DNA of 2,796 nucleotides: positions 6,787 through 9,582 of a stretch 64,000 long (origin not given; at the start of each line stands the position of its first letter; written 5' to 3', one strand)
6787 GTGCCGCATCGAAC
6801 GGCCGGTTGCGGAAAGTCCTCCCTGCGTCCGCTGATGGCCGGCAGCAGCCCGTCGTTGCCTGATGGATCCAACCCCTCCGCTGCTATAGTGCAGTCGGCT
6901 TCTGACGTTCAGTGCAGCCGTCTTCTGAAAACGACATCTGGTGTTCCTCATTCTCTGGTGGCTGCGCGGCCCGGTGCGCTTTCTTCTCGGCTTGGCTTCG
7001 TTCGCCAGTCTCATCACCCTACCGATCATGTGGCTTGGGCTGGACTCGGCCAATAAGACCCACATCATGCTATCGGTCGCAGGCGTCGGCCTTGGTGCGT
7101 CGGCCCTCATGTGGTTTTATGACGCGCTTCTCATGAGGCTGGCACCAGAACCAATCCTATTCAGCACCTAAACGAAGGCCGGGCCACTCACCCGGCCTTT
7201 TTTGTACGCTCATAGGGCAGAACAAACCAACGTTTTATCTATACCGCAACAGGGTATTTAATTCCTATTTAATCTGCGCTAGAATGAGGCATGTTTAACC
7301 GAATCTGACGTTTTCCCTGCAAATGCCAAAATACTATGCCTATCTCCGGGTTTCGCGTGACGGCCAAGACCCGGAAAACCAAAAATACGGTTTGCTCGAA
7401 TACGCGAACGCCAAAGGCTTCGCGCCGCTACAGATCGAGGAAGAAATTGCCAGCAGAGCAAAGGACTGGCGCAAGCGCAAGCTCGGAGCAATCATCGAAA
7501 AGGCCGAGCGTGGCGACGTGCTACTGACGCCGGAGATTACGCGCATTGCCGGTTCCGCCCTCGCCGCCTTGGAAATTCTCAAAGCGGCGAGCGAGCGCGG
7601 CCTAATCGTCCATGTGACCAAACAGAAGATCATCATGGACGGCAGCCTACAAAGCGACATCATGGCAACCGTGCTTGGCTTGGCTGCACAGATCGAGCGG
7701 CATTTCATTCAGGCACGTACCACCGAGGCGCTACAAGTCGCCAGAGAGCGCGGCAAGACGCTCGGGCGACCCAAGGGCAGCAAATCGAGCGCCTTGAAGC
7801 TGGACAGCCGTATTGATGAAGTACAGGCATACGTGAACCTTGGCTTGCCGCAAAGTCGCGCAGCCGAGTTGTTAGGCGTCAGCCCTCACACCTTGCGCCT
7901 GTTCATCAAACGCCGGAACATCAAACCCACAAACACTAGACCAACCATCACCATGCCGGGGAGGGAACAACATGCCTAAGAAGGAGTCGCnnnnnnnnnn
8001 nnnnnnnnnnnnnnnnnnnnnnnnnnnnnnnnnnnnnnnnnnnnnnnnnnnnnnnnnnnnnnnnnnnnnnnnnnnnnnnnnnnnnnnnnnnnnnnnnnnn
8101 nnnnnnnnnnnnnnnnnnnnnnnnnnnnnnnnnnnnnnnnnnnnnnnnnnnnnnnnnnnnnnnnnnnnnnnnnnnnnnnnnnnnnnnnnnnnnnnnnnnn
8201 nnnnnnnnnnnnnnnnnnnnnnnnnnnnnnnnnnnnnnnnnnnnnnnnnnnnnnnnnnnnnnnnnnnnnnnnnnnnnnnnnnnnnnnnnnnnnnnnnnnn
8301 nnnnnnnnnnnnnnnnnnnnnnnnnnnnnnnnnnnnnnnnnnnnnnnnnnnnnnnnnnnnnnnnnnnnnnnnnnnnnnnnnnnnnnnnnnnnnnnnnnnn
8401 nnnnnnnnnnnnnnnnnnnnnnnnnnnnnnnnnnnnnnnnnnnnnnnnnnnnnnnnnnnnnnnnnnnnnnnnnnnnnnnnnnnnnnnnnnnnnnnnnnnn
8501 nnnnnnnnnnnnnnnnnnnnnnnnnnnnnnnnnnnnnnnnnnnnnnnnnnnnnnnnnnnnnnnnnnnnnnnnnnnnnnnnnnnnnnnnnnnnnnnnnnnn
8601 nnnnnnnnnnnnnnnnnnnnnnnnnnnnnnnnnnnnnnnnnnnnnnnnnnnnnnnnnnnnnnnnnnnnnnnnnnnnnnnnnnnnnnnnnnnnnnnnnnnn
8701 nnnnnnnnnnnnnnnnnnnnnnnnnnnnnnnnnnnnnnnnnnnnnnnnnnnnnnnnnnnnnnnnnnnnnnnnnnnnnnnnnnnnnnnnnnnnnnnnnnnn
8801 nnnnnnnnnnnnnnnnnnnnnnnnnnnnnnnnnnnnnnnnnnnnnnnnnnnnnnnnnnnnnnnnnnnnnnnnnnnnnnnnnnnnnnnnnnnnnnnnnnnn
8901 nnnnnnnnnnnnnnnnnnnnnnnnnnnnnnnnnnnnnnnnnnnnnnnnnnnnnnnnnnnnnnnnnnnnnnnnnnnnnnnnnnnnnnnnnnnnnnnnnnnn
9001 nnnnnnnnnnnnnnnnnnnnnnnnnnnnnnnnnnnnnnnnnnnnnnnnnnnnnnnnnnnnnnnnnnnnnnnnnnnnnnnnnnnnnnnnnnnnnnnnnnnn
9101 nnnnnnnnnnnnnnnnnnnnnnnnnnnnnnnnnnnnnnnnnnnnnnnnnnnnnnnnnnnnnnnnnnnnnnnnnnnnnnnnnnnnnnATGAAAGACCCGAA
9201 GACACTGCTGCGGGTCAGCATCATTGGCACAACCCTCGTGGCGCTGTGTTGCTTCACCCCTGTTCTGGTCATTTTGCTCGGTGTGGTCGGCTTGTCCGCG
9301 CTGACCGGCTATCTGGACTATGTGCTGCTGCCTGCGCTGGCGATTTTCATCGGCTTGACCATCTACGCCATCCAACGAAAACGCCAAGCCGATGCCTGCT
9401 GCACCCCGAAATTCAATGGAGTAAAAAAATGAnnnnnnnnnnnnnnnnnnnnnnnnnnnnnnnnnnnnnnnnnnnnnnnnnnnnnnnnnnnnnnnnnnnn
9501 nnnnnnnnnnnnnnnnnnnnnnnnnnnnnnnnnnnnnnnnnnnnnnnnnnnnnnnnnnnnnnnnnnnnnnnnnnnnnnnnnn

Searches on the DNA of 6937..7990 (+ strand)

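Call 35: search_dna_similar(query=window:6937-7990:+, collection=plasmids, mode=near, max_rows=30, rows=spread)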
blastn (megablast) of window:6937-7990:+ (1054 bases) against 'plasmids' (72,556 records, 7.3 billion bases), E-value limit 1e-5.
Records with a match: 16; places in all: 16; records where one place covers at least 80% of the query: 16.
Best place of each record, by identity: >=99% 14; 95-99% 1; 80-90% 1.
By first word of the organism name: Providencia 4; Pseudomonas 3; Salmonella 2; Escherichia 2; Enterobacter 2; Agrobacterium 1; Alcaligenes 1; uncultured 1.
By predicted mobility (MOB-suite, as given by PLSDB): conjugative 11; non-mobilizable 4; mobilizable 1.
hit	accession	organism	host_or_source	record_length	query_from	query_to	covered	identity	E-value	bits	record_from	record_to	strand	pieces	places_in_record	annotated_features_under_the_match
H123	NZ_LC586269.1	Pseudomonas aeruginosa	Homo sapiens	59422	1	1054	100%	100.0%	0e+0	1947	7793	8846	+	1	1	recombinase family protein | hypothetical protein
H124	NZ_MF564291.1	Pseudomonas putida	-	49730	1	1054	100%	100.0%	0e+0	1947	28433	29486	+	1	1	recombinase family protein | hypothetical protein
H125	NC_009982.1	Salmonella enterica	-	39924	1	1046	99%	100.0%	0e+0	1932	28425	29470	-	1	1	recombinase family protein | hypothetical protein | replication protein RepA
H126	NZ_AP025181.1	Escherichia coli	Sus scrofa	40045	1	1046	99%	100.0%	0e+0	1932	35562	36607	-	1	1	recombinase family protein | replication protein RepA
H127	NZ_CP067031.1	Agrobacterium fabrum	-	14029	1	1046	99%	100.0%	0e+0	1932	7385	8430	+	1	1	recombinase family protein | hypothetical protein | replication protein RepA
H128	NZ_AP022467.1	Enterobacter roggenkampii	-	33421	1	1046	99%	100.0%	0e+0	1932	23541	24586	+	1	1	recombinase family protein | hypothetical protein | replication protein RepA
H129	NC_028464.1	Escherichia coli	-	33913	1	1046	99%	99.9%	0e+0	1927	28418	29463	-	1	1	recombinase family protein | hypothetical protein | replication protein RepA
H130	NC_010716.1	Salmonella enterica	-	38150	1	1046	99%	99.2%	0e+0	1884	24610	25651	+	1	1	recombinase family protein | hypothetical protein | replication protein RepA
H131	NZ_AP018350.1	Enterobacter hormaechei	Homo sapiens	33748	1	1035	98%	100.0%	0e+0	1912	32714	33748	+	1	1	hypothetical protein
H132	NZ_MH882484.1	Providencia rettgeri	-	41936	1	1035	98%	100.0%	0e+0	1912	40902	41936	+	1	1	hypothetical protein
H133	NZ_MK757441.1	Alcaligenes faecalis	feces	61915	1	1035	98%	100.0%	0e+0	1912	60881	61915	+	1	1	hypothetical protein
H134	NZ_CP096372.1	Providencia sp. PROV002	Clinical or host-associated ...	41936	1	1035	98%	100.0%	0e+0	1912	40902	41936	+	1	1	hypothetical protein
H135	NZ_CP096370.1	Providencia sp. PROV003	Clinical or host-associated ...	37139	1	1035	98%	100.0%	0e+0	1912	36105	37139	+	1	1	hypothetical protein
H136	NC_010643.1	Providencia rettgeri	-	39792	1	1046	99%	98.9%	0e+0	1866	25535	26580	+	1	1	recombinase family protein | hypothetical protein | replication protein RepA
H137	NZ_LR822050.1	Pseudomonas putida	-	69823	1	1038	98%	99.3%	0e+0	1879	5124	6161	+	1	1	recombinase family protein | hypothetical protein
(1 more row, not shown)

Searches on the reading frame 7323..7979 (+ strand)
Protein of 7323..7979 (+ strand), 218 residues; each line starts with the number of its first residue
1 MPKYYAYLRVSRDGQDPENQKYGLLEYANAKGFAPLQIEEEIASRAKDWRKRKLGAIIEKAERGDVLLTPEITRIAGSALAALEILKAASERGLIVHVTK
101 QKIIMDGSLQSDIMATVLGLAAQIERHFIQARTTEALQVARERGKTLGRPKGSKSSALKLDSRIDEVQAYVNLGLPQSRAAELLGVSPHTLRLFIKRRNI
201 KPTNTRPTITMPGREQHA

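Call 46: search_protein_families(library=ncbifam, proteins=[window:7323-7979:+])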
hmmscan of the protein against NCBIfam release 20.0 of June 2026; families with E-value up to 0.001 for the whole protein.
window:7323-7979:+ (218 aa): 3 families
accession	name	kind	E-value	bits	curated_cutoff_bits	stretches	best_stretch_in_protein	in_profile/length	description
NF009949.0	PRK13413.1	equivalog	7.2e-40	136.8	272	1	5-201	3-199/203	master DNA invertase Mpi family serine-type recombinase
NF033518.0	transpos_IS607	equivalog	8.2e-05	22.2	110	0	5-123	57-177/187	IS607 family transposase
NF041201.1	recomb_XisF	equivalog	0.00079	18.5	375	1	36-148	32-144/465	fdxN element excision recombinase XisF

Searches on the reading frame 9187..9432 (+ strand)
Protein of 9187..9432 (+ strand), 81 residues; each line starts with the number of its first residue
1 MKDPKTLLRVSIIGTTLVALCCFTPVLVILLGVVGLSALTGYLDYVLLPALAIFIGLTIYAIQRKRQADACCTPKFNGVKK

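Call 46: search_protein_families(library=ncbifam, proteins=[window:9187-9432:+])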
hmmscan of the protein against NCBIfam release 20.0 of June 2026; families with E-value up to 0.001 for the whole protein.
window:9187-9432:+ (81 aa): 3 families
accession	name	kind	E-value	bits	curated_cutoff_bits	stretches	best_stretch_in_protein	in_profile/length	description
NF033565.0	trans_MerF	equivalog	1.2e-31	108.3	50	1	7-65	1-59/59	mercury resistance system transport protein MerF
NF033556.1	MerTP_fusion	equivalog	0.00012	21.8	180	1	12-64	3-58/186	mercuric transport protein MerTP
NF010314.2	PRK13751.2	equivalog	0.00076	19.6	150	1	9-62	12-62/116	mercuric ion transporter MerT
